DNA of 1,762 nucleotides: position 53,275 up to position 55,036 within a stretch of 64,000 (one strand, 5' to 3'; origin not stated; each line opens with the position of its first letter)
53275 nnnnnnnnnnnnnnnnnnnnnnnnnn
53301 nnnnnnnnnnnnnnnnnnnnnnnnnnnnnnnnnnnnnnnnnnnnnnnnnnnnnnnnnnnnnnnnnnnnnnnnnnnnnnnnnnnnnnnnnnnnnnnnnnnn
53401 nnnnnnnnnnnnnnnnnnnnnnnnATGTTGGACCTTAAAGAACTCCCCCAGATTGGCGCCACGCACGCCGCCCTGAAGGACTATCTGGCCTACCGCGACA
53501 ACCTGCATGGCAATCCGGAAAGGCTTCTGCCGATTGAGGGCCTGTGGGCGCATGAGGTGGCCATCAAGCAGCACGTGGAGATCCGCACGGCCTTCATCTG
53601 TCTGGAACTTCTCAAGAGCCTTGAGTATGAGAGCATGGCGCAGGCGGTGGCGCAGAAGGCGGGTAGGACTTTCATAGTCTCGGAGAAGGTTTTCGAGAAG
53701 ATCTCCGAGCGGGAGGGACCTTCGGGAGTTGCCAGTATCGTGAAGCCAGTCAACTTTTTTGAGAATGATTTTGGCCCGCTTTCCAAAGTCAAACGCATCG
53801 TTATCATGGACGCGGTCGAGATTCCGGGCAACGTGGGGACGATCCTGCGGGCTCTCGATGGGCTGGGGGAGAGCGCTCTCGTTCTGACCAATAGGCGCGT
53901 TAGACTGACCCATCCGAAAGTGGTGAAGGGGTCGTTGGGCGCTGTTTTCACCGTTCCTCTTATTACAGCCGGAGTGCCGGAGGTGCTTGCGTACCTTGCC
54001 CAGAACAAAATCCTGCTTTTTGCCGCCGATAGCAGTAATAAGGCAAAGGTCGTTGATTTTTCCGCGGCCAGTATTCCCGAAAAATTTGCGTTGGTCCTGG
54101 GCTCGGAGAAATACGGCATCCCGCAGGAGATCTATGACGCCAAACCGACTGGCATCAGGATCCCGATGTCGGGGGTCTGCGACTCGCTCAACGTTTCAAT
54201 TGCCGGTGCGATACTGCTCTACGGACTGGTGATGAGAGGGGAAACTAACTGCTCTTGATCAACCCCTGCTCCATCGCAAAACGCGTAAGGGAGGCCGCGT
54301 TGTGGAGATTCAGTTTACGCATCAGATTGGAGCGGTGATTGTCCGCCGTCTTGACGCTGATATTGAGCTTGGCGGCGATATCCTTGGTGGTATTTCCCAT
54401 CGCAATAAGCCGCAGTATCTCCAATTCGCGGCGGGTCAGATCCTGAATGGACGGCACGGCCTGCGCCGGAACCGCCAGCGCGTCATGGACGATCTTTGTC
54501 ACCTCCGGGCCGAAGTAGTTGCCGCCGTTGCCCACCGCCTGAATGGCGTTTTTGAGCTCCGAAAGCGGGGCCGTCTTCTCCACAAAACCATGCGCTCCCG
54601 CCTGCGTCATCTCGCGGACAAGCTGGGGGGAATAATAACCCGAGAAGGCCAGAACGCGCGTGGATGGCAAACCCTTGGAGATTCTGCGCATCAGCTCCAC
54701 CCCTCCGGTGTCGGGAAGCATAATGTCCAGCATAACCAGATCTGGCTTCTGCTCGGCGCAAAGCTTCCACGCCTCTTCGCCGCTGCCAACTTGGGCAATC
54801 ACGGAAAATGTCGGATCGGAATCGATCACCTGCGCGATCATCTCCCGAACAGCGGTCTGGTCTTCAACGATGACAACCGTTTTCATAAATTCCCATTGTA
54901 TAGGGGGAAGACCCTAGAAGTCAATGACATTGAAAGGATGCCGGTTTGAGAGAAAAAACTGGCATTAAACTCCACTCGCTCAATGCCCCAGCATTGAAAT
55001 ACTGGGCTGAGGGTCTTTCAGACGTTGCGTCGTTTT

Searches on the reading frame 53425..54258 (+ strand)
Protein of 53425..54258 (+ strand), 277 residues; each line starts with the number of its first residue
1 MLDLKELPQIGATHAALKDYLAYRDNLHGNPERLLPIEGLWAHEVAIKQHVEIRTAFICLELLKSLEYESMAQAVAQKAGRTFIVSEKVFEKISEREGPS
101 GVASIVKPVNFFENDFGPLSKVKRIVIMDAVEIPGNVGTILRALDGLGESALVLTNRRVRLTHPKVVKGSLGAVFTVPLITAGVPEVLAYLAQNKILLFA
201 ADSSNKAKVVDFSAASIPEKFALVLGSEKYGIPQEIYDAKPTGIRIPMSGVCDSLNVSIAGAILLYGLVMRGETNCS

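Call 7: search_protein_families(library=pfam, proteins=[window:53425-54258:+], max_evalue=0.01)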
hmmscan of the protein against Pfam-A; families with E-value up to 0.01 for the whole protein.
window:53425-54258:+ (277 aa): 3 families
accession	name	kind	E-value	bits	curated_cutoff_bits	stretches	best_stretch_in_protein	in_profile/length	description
PF00588.24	SpoU_methylase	-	1.8e-31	109.6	29.7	1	124-266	2-142/142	SpoU rRNA Methylase family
PF22435.1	MRM3-like_sub_bind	-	1e-06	29.5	27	1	36-103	23-83/84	MRM3-like substrate binding domain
PF08032.17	SpoU_sub_bind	-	5.6e-05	23.8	22.8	1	37-111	2-75/76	RNA 2'-O ribose methyltransferase substrate binding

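Call 8: search_protein_families(library=ncbifam, proteins=[window:53425-54258:+], max_evalue=0.01)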
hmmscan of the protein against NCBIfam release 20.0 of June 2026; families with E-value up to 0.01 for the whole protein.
window:53425-54258:+ (277 aa): 9 families
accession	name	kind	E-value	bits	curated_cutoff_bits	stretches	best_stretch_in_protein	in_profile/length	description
TIGR00186.1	rRNA_methyl_3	equivalog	1.4e-27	96.7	160.15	1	60-269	25-237/240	23S rRNA (guanosine(2251)-2'-O)-methyltransferase RlmB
NF000477.1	NshR_TsnR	equivalog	2.3e-22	79.7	425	1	99-267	96-259/266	NshR/TsnR family 23S rRNA methyltransferase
NF000035.1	nosihep_NshR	exception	3.6e-17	62.7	500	1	124-266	117-258/274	NshR family nosiheptide/thiostrepton resistance 23S rRNA methyltransferase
NF008386.0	PRK11181.1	equivalog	1.5e-15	57.1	366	1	79-270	47-240/244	23S rRNA (guanosine(2251)-2'-O)-methyltransferase RlmB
NF008295.0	PRK11081.1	equivalog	5.8e-14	52.2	227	1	125-267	21-160/230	tRNA (guanosine(18)-2'-O)-methyltransferase TrmH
NF008117.0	PRK10864.1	equivalog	2e-11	43.7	267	1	82-265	153-335/344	tRNA/rRNA methyltransferase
TIGR00185.1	tRNA_yibK_trmL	equivalog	5.8e-08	32.7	190.6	1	130-268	8-144/154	tRNA (uridine(34)/cytosine(34)/5-carboxymethylaminomethyluridine(34)-2'-O)-methyltransferase TrmL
TIGR00050.1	rRNA_methyl_1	subfamily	9.4e-08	32.2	167.15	1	220-274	105-159/233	TrmJ/YjtD family RNA methyltransferase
NF007683.0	PRK10358.1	equivalog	9.2e-05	22.4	282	1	209-266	83-142/157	tRNA (uridine(34)/cytosine(34)/5-carboxymethylaminomethyluridine(34)-2'-O)-methyltransferase TrmL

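Call 18: find_homologous_proteins(query=window:53425-54258:+)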
Query window:53425-54258:+ (277 aa): 248 proteins with E <= 0.001 among 5979 candidates; the best 120 are listed.
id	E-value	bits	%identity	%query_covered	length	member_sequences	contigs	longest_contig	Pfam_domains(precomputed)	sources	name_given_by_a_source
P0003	1.8e-175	600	100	100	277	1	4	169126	PF22435.2,PF00588.25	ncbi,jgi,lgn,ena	jgi:TrmH family RNA methyltransferase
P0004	2.7e-137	475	78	99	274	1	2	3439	PF22435.2,PF00588.25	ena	-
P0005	5.5e-133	460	79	98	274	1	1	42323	PF22435.2,PF00588.25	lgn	-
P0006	4.4e-124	431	69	98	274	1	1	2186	PF22435.2,PF00588.25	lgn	-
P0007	3.6e-123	428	68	100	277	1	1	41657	PF00588.25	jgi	jgi:tRNA G18 (ribose-2'-O)-methylase SpoU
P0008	4.7e-123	428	70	98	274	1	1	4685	PF22435.2,PF00588.25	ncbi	-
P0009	2.2e-121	422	70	98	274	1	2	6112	PF22435.2,PF00588.25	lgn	-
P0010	4.3e-120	418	70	99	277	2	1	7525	PF22435.2,PF00588.25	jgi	jgi:TrmH family RNA methyltransferase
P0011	2.4e-113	396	66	98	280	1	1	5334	PF22435.2,PF00588.25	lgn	-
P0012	7.7e-110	385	69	90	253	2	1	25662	PF00588.25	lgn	-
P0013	5.7e-90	319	56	98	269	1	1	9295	PF22435.2,PF00588.25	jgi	jgi:tRNA G18 (ribose-2'-O)-methylase SpoU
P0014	2.2e-74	268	84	55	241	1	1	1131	PF00682.26,PF00588.25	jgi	-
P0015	8.0e-56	208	42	94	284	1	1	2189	PF22435.2,PF00588.25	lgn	-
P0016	2.6e-55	206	43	92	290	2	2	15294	PF00588.25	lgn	-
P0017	8.1e-55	204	40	94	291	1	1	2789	PF08032.18,PF22435.2,PF00588.25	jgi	-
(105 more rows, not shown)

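Call 19: find_encoding_contigs(protein=P0005, flank=4000, max_places=3)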
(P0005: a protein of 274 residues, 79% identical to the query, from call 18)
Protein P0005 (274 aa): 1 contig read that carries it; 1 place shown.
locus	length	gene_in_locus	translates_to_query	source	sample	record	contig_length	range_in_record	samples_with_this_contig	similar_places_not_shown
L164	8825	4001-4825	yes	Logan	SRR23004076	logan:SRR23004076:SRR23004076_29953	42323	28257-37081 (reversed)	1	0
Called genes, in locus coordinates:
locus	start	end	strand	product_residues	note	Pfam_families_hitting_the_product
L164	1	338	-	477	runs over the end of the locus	PF19295:SufBD_N, PF01458:SUFBD_core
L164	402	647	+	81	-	-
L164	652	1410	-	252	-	PF00005:ABC_tran, PF02463:SMC_N (faint)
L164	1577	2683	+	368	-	PF00437:T2SSE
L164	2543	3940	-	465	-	-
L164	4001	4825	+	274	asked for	PF22435:MRM3-like_sub_bind (weak), PF00588:SpoU_methylase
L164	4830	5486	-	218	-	PF00072:Response_reg, PF00196:GerE, PF08281:Sigma70_r4_2 (weak)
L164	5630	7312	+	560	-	PF10528:GLEYA (faint), PF00047:ig (weak), PF07679:I-set, PF07686:V-set (faint), PF13895:Ig_2, PF13927:Ig_3, PF07691:PA14 (weak)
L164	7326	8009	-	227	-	PF04191:PEMT (weak)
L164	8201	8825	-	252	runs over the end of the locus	PF01386:Ribosomal_L25p, PF14693:Ribosomal_TL5_C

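Call 20: find_encoding_contigs(protein=P0007, flank=4000, max_places=3)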
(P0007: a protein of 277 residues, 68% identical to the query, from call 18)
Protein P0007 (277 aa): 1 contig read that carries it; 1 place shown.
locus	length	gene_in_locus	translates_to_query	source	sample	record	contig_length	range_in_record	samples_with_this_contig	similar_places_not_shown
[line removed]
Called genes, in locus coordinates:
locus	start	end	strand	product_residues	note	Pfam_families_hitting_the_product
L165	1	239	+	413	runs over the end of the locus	PF00109:ketoacyl-synt, PF02801:Ketoacyl-synt_C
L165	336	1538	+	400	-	-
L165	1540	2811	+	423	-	PF25021:TEN_NHL, PF01436:NHL (faint), PF24684:Vgb_lyase, PF25021:TEN_NHL (weak)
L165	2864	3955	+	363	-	PF00437:T2SSE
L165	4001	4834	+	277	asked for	PF00588:SpoU_methylase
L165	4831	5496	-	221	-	PF00072:Response_reg, PF00196:GerE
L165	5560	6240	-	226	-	-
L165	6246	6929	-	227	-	-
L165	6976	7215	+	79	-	PF01165:Ribosomal_S21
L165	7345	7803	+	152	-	PF08529:NusA_N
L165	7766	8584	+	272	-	PF13184:KH_NusA_1st, PF26594:KH_NusA_2nd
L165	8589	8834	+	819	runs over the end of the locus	PF04760:IF2_N, PF00009:GTP_EFTU, PF01926:MMR_HSR1, PF03144:GTP_EFTU_D2 (faint), PF22042:EF-G_D2, PF11987:IF-2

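Call 21: find_encoding_contigs(protein=P0012, flank=4000, max_places=3)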
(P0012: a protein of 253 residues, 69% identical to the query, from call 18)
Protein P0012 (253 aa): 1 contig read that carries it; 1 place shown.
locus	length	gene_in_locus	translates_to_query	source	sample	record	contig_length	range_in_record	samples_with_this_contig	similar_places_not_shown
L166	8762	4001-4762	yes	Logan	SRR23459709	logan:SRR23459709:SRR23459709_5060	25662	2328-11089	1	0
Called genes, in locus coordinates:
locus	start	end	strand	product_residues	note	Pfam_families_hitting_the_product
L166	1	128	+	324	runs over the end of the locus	PF13623:SurA_N_2 (weak), PF13624:SurA_N_3, PF13145:Rotamase_2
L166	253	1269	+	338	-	PF03462:PCRF, PF00472:RF-1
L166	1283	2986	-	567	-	PF02465:FliD_N, PF07195:FliD_C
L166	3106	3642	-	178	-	-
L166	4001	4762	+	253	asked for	PF00588:SpoU_methylase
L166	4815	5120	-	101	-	-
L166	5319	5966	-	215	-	PF00072:Response_reg, PF08281:Sigma70_r4_2, PF00196:GerE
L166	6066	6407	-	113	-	-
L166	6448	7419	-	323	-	PF03255:ACCA, PF01039:Carboxyl_trans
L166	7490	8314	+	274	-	-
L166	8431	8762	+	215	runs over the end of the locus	-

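Call 22: find_encoding_contigs(protein=P0004, flank=4000, max_places=3)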
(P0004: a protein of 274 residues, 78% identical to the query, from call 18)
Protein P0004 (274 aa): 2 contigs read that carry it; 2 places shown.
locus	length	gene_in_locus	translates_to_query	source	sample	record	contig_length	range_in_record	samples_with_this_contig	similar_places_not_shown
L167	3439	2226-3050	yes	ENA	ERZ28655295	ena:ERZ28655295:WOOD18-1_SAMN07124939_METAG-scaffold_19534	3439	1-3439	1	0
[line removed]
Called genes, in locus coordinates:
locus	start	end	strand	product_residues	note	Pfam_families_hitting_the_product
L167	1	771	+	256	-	?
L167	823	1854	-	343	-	PF13393:tRNA-synt_His, PF03129:HGTP_anticodon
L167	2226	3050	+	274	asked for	PF22435:MRM3-like_sub_bind (weak), PF00588:SpoU_methylase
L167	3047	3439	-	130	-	?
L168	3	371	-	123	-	?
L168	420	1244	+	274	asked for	PF22435:MRM3-like_sub_bind (weak), PF00588:SpoU_methylase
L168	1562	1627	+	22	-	?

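Call 26: find_encoding_contigs(protein=P0008, flank=4000, max_places=3)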
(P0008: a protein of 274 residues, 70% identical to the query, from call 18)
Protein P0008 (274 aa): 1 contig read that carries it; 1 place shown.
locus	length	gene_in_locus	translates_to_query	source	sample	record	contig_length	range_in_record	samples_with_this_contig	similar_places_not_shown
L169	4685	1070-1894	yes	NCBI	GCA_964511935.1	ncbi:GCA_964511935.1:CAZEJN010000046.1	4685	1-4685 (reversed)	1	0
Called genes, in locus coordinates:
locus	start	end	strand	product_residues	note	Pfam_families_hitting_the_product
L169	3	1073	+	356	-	?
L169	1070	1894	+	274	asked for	PF22435:MRM3-like_sub_bind (weak), PF00588:SpoU_methylase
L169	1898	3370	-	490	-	PF08323:Glyco_transf_5, PF13439:Glyco_transf_4 (faint), PF13579:Glyco_trans_4_4 (faint), PF00534:Glycos_transf_1, PF13692:Glyco_trans_1_4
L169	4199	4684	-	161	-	?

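Call 27: find_encoding_contigs(protein=P0009, flank=4000, max_places=3)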
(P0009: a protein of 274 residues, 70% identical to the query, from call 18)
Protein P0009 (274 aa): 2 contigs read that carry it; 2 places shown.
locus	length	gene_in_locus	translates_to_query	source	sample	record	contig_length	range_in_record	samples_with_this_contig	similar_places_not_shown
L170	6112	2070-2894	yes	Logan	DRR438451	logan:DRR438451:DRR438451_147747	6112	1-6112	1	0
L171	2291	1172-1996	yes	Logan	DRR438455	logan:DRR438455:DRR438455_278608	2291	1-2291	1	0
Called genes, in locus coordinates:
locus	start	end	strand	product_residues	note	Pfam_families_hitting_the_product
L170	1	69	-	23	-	?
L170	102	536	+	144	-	PF00583:Acetyltransf_1, PF13673:Acetyltransf_10, PF13508:Acetyltransf_7, PF08445:FR47 (weak)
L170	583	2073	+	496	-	PF00479:G6PD_N, PF02781:G6PD_C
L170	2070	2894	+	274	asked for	PF22435:MRM3-like_sub_bind (weak), PF00588:SpoU_methylase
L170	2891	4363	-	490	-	PF08323:Glyco_transf_5, PF13439:Glyco_transf_4 (weak), PF13579:Glyco_trans_4_4 (weak), PF00534:Glycos_transf_1, PF13692:Glyco_trans_1_4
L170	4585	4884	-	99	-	-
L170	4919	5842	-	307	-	-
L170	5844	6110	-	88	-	?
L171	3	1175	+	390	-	?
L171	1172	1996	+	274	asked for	PF22435:MRM3-like_sub_bind (weak), PF00588:SpoU_methylase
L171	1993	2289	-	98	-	?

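Call 28: find_encoding_contigs(protein=P0010, flank=4000, max_places=3)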
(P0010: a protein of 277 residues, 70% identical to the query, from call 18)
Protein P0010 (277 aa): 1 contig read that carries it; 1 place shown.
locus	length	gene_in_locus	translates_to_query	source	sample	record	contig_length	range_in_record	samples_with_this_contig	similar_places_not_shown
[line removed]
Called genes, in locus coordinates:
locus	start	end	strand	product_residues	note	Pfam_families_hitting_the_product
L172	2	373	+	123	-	?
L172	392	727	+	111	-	-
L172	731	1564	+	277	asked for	PF22435:MRM3-like_sub_bind (faint), PF00588:SpoU_methylase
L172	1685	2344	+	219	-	-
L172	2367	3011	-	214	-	PF00072:Response_reg, PF08281:Sigma70_r4_2, PF00196:GerE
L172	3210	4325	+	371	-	PF03739:LptF_LptG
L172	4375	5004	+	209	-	PF13392:HNH_3 (weak)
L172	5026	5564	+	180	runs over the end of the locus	-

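Call 29: find_encoding_contigs(protein=P0011, flank=4000, max_places=3)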
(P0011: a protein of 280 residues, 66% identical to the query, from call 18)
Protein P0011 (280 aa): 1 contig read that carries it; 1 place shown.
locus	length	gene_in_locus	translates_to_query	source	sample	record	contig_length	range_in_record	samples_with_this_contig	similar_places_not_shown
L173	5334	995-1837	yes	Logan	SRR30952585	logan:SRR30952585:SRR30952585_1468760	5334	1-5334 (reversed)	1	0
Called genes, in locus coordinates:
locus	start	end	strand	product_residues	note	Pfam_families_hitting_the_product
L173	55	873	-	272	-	PF00106:adh_short, PF08659:KR, PF13561:adh_short_C2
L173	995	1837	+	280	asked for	PF22435:MRM3-like_sub_bind (weak), PF00588:SpoU_methylase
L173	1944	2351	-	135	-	-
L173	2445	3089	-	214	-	PF00072:Response_reg, PF08281:Sigma70_r4_2 (weak), PF00196:GerE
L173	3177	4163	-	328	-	PF03255:ACCA, PF01039:Carboxyl_trans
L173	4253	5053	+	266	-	PF04545:Sigma70_r4 (faint)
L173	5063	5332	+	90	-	?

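Call 75: find_encoding_contigs(protein=P0014, flank=3000, max_places=4)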
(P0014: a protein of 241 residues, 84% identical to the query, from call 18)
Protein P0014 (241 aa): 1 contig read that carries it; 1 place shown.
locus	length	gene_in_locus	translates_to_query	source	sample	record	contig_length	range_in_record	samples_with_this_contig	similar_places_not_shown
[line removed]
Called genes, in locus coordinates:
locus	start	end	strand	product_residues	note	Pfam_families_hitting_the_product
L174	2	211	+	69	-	?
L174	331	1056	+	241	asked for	PF00682:HMGL-like, PF00588:SpoU_methylase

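Call 76: find_encoding_contigs(protein=P0003, flank=2500, max_places=10)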
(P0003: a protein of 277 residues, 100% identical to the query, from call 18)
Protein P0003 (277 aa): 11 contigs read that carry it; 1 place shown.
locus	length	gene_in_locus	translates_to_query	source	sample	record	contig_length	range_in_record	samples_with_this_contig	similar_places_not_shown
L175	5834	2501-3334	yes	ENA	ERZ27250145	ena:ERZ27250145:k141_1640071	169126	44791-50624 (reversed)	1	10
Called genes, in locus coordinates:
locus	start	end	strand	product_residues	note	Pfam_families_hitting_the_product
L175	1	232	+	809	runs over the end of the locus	PF08206:OB_RNB (faint), PF25049:OB_HELZ2 (faint), PF17849:OB_Dis3, PF17876:CSD2, PF00773:RNB, PF00575:S1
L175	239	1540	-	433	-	PF13393:tRNA-synt_His, PF00587:tRNA-synt_2b, PF03129:HGTP_anticodon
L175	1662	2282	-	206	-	-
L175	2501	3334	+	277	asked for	PF22435:MRM3-like_sub_bind (weak), PF00588:SpoU_methylase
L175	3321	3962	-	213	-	PF00072:Response_reg, PF00196:GerE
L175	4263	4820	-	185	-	PF08207:EFP_N, PF01132:EFP, PF09285:Elong-fact-P_C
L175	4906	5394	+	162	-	PF01467:CTP_transf_like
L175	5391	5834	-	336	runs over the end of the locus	-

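Call 80: list_cluster_members(proteins=[P0003])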
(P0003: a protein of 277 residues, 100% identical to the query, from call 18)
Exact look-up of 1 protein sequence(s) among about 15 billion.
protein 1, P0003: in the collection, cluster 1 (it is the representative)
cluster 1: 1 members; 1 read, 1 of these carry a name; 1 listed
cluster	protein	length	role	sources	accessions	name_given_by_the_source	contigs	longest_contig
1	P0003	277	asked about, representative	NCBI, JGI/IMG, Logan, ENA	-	TrmH family RNA methyltransferase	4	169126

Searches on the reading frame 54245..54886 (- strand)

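Call 7: search_protein_families(library=pfam, proteins=[window:54245-54886:-], max_evalue=0.01)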
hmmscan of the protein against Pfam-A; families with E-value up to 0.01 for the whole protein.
window:54245-54886:- (213 aa): 5 families
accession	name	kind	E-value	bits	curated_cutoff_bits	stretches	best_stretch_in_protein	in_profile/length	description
PF00072.30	Response_reg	-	1.3e-24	87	30.2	1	4-116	1-111/111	Response regulator receiver domain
PF00196.25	GerE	-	8.5e-20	70.6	23.5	1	149-204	2-57/57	Bacterial regulatory proteins, luxR family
PF13518.12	HTH_28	-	0.00031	21.2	25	1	155-185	3-33/52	Helix-turn-helix domain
PF13384.12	HTH_23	-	0.00061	20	24.6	1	152-186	5-39/50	Homeodomain-like domain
PF08281.18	Sigma70_r4_2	-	0.00079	19.5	25.7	1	147-192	8-54/54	Sigma-70, region 4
